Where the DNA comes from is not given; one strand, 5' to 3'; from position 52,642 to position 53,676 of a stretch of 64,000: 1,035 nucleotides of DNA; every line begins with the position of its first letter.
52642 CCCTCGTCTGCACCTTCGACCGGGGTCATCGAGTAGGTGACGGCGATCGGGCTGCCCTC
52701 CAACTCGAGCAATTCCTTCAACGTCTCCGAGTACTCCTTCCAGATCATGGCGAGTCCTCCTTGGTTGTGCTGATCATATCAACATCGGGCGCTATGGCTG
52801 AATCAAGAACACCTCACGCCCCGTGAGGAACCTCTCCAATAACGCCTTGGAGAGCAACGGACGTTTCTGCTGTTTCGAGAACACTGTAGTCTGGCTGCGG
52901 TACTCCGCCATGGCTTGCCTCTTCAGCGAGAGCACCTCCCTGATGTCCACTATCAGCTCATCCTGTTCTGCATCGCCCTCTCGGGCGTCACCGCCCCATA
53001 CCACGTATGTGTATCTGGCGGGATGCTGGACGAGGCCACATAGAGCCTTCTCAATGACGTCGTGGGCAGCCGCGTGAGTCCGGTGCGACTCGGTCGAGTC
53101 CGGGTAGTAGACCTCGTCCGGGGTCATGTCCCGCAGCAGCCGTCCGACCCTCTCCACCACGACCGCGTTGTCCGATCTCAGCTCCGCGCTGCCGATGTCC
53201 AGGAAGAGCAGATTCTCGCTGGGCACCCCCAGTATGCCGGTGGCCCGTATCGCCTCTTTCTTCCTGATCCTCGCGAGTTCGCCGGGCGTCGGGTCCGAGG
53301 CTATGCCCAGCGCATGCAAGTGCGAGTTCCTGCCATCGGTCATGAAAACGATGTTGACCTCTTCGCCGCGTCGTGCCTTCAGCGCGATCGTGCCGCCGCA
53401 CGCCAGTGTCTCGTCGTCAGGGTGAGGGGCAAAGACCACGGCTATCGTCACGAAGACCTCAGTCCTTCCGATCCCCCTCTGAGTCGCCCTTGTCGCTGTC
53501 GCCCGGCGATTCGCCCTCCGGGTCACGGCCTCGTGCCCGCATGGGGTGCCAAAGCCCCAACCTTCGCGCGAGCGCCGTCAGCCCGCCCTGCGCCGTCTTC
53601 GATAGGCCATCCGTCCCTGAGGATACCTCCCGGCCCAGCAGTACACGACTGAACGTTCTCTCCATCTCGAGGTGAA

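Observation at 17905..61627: Dispersed family of 8-bp-phased intergenic repeats (unit about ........; core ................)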

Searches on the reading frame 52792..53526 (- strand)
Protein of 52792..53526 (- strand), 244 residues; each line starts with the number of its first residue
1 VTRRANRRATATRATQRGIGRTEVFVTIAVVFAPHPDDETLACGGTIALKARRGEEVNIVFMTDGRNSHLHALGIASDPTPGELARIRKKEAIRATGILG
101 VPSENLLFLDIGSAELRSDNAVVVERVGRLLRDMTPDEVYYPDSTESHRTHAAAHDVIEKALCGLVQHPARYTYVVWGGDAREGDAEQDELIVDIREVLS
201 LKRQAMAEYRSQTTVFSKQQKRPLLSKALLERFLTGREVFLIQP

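Call 48: search_protein_families(library=pfam, proteins=[window:52792-53526:-], max_evalue=0.001)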
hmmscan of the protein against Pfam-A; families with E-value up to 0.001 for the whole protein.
window:52792-53526:- (244 aa): 1 family
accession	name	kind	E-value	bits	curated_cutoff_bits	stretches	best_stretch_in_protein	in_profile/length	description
PF02585.22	PIG-L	-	5.8e-26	91.9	28.2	1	30-161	1-128/129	GlcNAc-PI de-N-acetylase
